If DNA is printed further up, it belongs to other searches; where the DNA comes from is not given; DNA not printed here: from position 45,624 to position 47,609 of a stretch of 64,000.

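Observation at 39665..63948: Unrecognised combination: split PEP-synthase-like kinase, biotin-less carboxyltransferase, UbiX without UbiD, twin UPF0261 proteins and an OYE reductase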

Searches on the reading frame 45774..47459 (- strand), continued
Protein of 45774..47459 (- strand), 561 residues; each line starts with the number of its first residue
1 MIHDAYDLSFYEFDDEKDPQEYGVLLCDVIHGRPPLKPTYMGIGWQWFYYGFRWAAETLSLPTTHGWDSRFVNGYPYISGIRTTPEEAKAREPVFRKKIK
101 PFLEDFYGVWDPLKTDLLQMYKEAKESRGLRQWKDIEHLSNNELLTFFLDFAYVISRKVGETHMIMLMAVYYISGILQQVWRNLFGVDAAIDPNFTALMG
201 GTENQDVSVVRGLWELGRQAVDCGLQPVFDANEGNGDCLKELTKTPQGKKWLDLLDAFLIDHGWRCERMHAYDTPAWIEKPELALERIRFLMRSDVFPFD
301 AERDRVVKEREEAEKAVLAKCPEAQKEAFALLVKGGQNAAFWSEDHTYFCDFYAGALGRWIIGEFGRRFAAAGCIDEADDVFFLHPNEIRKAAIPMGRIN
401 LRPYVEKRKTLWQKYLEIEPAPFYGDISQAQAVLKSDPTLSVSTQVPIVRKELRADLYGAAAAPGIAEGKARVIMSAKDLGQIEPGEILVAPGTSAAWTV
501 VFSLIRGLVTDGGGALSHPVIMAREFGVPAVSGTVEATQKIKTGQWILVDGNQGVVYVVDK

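Call 15: search_solved_structures(query=window:45774-47459:-, max_evalue=0.001, show_alignments=1)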
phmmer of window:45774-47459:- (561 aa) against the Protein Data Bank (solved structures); distinct sequences matched with E-value up to 0.001: 16.
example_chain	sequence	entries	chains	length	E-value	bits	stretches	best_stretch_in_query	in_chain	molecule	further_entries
5fbs_A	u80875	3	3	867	1.7e-22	82.8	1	234-560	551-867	Phosphoenolpyruvate synthase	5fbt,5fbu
5hv1_A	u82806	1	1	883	1.7e-22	82.8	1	234-560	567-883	Phosphoenolpyruvate synthase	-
5hv2_A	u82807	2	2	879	1.8e-22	82.8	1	234-560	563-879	Phosphoenolpyruvate synthase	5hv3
8a8e_A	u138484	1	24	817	1.2e-19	73.4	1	451-557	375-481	Phosphoenolpyruvate synthase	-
9dae_A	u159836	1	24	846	3.4e-17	65.3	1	451-557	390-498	Phosphoenolpyruvate synthase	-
2ols_A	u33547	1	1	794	4.3e-13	51.8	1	459-557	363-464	Phosphoenolpyruvate synthase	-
5woy_A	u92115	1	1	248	1.6e-09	40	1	480-558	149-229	Phosphoenolpyruvate-protein phosphotransferase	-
1eza_A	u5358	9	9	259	3.4e-08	35.6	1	474-558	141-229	ENZYME I | PHOSPHOTRANSFERASE SYSTEM, ENZYME I | PROTEIN (PHOSPHOTRANSFER SYSTEM, ENZYME I)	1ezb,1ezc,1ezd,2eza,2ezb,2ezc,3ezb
1zym_A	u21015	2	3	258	3.5e-08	35.6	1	474-558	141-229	ENZYME I | Phosphoenolpyruvate-protein phosphotransferase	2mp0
3eza_A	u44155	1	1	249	3.5e-08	35.6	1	474-558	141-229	PHOSPHOTRANSFERASE SYSTEM, ENZYME I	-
2kx9_A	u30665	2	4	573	1.8e-07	33.2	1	477-558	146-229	Phosphoenolpyruvate-protein phosphotransferase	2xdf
2hwg_A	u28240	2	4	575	1.8e-07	33.2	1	477-558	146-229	Phosphoenolpyruvate-protein phosphotransferase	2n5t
2e28_A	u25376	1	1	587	8e-07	31.1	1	464-557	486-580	Pyruvate kinase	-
2l5h_A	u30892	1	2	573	2.3e-06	29.5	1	477-558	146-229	Phosphoenolpyruvate-protein phosphotransferase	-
2hro_A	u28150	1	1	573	3.1e-06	29.1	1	503-557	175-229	Phosphoenolpyruvate-protein phosphotransferase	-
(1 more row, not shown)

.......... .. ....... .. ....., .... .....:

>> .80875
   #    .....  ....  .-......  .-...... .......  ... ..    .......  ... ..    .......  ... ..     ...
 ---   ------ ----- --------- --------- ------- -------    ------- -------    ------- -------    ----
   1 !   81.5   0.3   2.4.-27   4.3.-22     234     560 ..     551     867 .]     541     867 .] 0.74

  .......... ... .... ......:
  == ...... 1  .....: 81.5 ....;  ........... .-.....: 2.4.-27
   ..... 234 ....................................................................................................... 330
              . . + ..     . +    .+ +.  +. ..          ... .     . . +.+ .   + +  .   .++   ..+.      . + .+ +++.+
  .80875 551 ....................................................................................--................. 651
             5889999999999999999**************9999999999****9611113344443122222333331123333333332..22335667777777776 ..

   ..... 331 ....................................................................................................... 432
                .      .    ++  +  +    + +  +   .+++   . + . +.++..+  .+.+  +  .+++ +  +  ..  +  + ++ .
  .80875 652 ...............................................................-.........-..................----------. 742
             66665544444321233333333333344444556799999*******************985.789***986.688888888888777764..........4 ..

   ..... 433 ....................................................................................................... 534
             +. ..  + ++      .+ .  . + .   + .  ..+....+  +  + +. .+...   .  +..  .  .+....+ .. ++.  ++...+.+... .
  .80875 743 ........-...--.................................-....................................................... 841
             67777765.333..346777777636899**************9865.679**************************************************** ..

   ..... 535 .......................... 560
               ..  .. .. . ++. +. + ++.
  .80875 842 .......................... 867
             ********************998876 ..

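Call 30: find_encoding_contigs(protein=window:45774-47459:-, flank=10000, max_places=4)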
Protein window:45774-47459:- (561 aa): no gene with exactly this product is on record in the collection.

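Call 31: find_encoding_contigs(protein=P0070, flank=10000, max_places=2)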
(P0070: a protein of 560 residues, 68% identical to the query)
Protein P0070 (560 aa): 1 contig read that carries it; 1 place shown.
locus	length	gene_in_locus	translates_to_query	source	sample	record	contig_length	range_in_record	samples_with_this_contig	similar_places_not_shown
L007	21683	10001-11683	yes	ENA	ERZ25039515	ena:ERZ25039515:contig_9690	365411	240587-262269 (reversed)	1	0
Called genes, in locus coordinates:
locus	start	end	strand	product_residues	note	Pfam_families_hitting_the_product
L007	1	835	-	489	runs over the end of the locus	PF01565:FAD_binding_4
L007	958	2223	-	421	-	PF13183:Fer4_8 (faint), PF02754:CCG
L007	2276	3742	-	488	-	PF01565:FAD_binding_4, PF02913:FAD-oxidase_C (weak)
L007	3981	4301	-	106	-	-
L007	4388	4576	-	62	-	-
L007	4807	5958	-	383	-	PF26233:NicX (weak)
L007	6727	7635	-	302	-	PF01149:Fapy_DNA_glyco, PF06831:H2TH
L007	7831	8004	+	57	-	-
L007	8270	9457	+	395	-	PF02515:CoA_transf_3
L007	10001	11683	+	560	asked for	PF27448:Rph_4th, PF00391:PEP-utilizers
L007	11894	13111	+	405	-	PF13433:Peripla_BP_5, PF13458:Peripla_BP_6, PF01094:ANF_receptor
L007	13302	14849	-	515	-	PF07969:Amidohydro_3, PF01979:Amidohydro_1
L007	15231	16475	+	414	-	PF06792:UPF0261, PF23189:UPF0261_C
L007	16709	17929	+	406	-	PF13458:Peripla_BP_6, PF13433:Peripla_BP_5 (faint)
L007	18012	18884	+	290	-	PF02653:BPD_transp_2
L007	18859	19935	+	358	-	PF02653:BPD_transp_2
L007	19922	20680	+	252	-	PF00005:ABC_tran, PF13304:AAA_21 (faint), PF12399:BCA_ABC_TP_C (weak)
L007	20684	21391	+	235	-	PF00005:ABC_tran, PF13304:AAA_21 (weak)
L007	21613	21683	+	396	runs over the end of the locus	PF01321:Creatinase_N (weak), PF00557:Peptidase_M24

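Call 33: find_related_loci(query=A1, collection=genome_contigs, flank=10000)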
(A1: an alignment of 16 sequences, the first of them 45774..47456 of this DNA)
Query A1 (560 aa) in genome_contigs; peptide patterns used: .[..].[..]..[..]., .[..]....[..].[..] (x = any residue, [..] = any of these).
116 stretches matched a pattern; 58 encode a relative of the query (tblastn E <= 1e-3); 55 distinct loci.
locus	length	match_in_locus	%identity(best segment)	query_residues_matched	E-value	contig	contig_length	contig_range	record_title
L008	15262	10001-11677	69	1-560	0e+0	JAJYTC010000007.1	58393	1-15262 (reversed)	MAG: Deltaproteobacteria bacterium isolate DX1.bin82 NODE_689_length_58393_cov_2.497151, whole genome shotgun sequence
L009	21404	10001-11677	68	1-560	0e+0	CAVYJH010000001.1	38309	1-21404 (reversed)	MAG: uncultured delta proteobacterium isolate MFD01476.bin.2.71 genome assembly, contig: contig_103897, whole genome sho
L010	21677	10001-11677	68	1-560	0e+0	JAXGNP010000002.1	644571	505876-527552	MAG: Syntrophorhabdus sp. isolate AnMBR.bin259 bin259_2, whole genome shotgun sequence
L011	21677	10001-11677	68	1-560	0e+0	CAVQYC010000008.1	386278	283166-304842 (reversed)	MAG: uncultured delta proteobacterium isolate MFD01828.bin.1.64 genome assembly, contig: contig_26260, whole genome shot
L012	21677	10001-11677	68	1-560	0e+0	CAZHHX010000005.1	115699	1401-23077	MAG TPA_asm: uncultured Syntrophorhabdaceae bacterium isolate SRP302447_co2_801 genome assembly, contig: NODE_536_length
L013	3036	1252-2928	68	1-560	0e+0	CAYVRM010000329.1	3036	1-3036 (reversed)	MAG TPA_asm: uncultured Syntrophorhabdus sp. isolate SRP192927_co7_494 genome assembly, contig: NODE_88230_length_3036_c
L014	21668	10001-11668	69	4-560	0e+0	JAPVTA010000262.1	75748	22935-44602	MAG: Thermodesulfobacteriota bacterium isolate MW3_metabat.11 k97_910747, whole genome shotgun sequence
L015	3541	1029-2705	67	1-560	0e+0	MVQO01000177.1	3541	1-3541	MAG: Syntrophorhabdus sp. PtaB.Bin027 A4E59_contig000182, whole genome shotgun sequence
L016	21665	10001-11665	69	4-559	0e+0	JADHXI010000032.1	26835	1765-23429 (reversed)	MAG: Desulfobacteraceae bacterium isolate BS750m-G49 BS-750m-C2331, whole genome shotgun sequence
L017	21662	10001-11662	68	4-558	0e+0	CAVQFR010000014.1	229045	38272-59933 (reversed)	MAG: uncultured delta proteobacterium isolate MFD05942.bin.3.282 genome assembly, contig: contig_17369, whole genome sho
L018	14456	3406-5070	68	4-559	0e+0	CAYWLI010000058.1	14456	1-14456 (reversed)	MAG TPA_asm: uncultured Thermodesulfobacteriota bacterium isolate binchicken_co163_443 genome assembly, contig: NODE_631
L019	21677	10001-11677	66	1-560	0e+0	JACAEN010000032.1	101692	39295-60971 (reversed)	MAG: Chloroflexota bacterium isolate L.E.CH.35 k119_963278, whole genome shotgun sequence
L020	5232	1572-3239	66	4-560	0e+0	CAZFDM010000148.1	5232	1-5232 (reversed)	MAG TPA_asm: uncultured Syntrophaceae bacterium isolate SRP231805_co4_41 genome assembly, contig: k141_46520, whole geno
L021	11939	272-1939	67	4-560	0e+0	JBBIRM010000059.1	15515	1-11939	MAG: Deltaproteobacteria bacterium isolate SIF170217_bin_35 NODE_4061_length_15515_cov_4.677620, whole genome shotgun se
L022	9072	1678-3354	67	1-560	0e+0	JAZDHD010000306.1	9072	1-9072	MAG: Pseudomonadota bacterium isolate MEGAHIT-group-0.299 k141_9018475, whole genome shotgun sequence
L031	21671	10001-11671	65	1-558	0e+0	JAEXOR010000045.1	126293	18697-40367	MAG: Bacillota bacterium isolate OH_HBrB_152 k127_2406482, whole genome shotgun sequence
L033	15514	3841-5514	65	1-559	0e+0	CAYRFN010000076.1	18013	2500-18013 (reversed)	MAG TPA_asm: uncultured Desulfobacteraceae bacterium isolate SRP323688_co1_105 genome assembly, contig: NODE_5094_length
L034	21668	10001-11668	64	4-560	0e+0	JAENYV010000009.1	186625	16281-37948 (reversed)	MAG: Dethiobacter alkaliphilus isolate BL5_bin.7 BL5_bin7_NODE_41_length_186625_cov_24.700750, whole genome shotgun sequ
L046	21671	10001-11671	63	4-560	0e+0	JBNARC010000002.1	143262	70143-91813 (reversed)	MAG: Moorellales bacterium isolate Kamch4316-2DMB-05 bin25.fa-2, whole genome shotgun sequence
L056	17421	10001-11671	66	1-558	0e+0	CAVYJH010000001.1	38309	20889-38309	MAG: uncultured delta proteobacterium isolate MFD01476.bin.2.71 genome assembly, contig: contig_103897, whole genome sho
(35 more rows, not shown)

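Call 38: search_protein_families(library=pfam, proteins=[L016:13627-14958:+, L031:5277-6857:+, L016:11711-12292:+, L031:13109-14902:+, L046:2459-5215:+, L016:5227-7098:-, L033:1795-2457:+, L034:11926-13281:+, L056:1550-3172:-], max_evalue=0.0001)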
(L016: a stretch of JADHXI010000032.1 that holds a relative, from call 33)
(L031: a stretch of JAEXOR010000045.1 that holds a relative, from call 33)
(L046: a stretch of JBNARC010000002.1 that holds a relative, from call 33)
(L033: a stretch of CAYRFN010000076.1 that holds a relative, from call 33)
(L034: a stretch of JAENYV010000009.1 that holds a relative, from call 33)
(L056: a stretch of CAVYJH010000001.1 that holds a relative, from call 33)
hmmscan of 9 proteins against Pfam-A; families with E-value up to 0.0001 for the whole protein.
L016:13627-14958:+ (443 aa): 2 families
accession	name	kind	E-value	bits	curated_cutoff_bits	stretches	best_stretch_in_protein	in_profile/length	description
PF14535.12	AMP-binding_C_2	-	9e-11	42.3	25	1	346-436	1-92/96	AMP-binding enzyme C-terminal domain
PF00501.34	AMP-binding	-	8.7e-07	28.5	29.9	1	63-296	131-373/384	AMP-binding enzyme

L031:5277-6857:+ (526 aa): 2 families
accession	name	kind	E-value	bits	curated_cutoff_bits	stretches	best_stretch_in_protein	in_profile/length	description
PF00501.34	AMP-binding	-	2.4e-72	244.3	29.9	1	15-378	2-384/384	AMP-binding enzyme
PF13193.12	AMP-binding_C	-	1.2e-15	58.6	24.5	1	428-501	1-74/76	AMP-binding enzyme C-terminal domain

L016:11711-12292:+ (193 aa): 5 families
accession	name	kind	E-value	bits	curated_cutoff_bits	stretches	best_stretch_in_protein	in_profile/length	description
PF07883.17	Cupin_2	-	8.8e-16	57.8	27.2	1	127-186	10-69/70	Cupin domain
PF01381.28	HTH_3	-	9.2e-13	48.5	23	1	12-62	3-53/55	Helix-turn-helix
PF12844.13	HTH_19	-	2.7e-10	40.5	30.2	1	8-61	2-55/64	Helix-turn-helix domain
PF13560.12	HTH_31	-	3.3e-07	31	27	1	12-60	8-57/64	Helix-turn-helix domain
PF13443.12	HTH_26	-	3.6e-06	27.6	22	1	9-60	1-53/63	Cro/C1-type HTH DNA-binding domain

L031:13109-14902:+ (597 aa): 5 families
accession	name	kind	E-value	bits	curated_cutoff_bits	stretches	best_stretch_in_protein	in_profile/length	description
PF13556.12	HTH_30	-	7.8e-17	61.3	27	1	532-587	2-57/59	PucR C-terminal helix-turn-helix domain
PF17853.6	GGDEF_2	-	1.8e-15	57.7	24.5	1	343-478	5-116/116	GGDEF-like domain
PF13185.12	GAF_2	-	8.2e-15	55.6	28.6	1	14-154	3-136/136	GAF domain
PF01590.32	GAF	-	3.2e-10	41.1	22.4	1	15-151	2-131/133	GAF domain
PF13492.12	GAF_3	-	7.5e-10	39.7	27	1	15-155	2-129/129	GAF domain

L046:2459-5215:+ (918 aa): 5 families
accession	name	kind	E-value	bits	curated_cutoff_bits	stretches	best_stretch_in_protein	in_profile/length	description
PF13185.12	GAF_2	-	2.4e-24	86.5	28.6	1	202-339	5-136/136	GAF domain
PF13556.12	HTH_30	-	2e-21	75.9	27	1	851-909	1-59/59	PucR C-terminal helix-turn-helix domain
PF01590.32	GAF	-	1.6e-18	68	22.4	1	202-338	3-133/133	GAF domain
PF17853.6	GGDEF_2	-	2.4e-15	57.2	24.5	1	674-797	4-115/116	GGDEF-like domain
PF13492.12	GAF_3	-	9.7e-13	49.1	27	1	204-340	5-129/129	GAF domain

L016:5227-7098:- (623 aa): 2 families
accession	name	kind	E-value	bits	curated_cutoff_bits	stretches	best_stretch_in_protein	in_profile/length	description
PF01314.23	AFOR_C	-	6.9e-132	440.7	27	1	224-615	5-385/385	Aldehyde ferredoxin oxidoreductase, domains 2 & 3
PF02730.20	AFOR_N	-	3.1e-81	272.3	29.8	1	8-207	1-199/199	Aldehyde ferredoxin oxidoreductase, N-terminal domain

L033:1795-2457:+ (220 aa): 1 family
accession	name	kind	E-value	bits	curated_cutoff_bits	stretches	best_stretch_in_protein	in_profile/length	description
PF10050.14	DUF2284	-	2.5e-29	102.5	25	1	42-197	2-146/161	Predicted metal-binding protein (DUF2284)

L034:11926-13281:+ (451 aa): 5 families
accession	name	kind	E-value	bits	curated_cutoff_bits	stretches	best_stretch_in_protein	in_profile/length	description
PF02786.22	CPSase_L_D2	-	2.4e-60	204.1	19.8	1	119-322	5-209/211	Carbamoyl-phosphate synthase L chain, ATP binding domain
PF00289.28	Biotin_carb_N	-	3.4e-43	147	25.5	1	1-110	1-110/110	Biotin carboxylase, N-terminal domain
PF02785.25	Biotin_carb_C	-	2.5e-34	118.1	32.4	1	336-443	1-107/108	Biotin carboxylase C-terminal domain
PF02222.28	ATP-grasp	-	1.3e-09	38.4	27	1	138-292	16-162/179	ATP-grasp domain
PF07478.18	Dala_Dala_lig_C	-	7e-06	26.1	24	1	144-291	28-174/204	D-ala D-ala ligase C-terminus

L056:1550-3172:- (540 aa): 2 families
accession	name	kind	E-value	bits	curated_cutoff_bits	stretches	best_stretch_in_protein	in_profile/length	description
PF00501.34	AMP-binding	-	1.2e-70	238.7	29.9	1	24-388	2-384/384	AMP-binding enzyme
PF13193.12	AMP-binding_C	-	5.7e-13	50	24.5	1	438-511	1-74/76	AMP-binding enzyme C-terminal domain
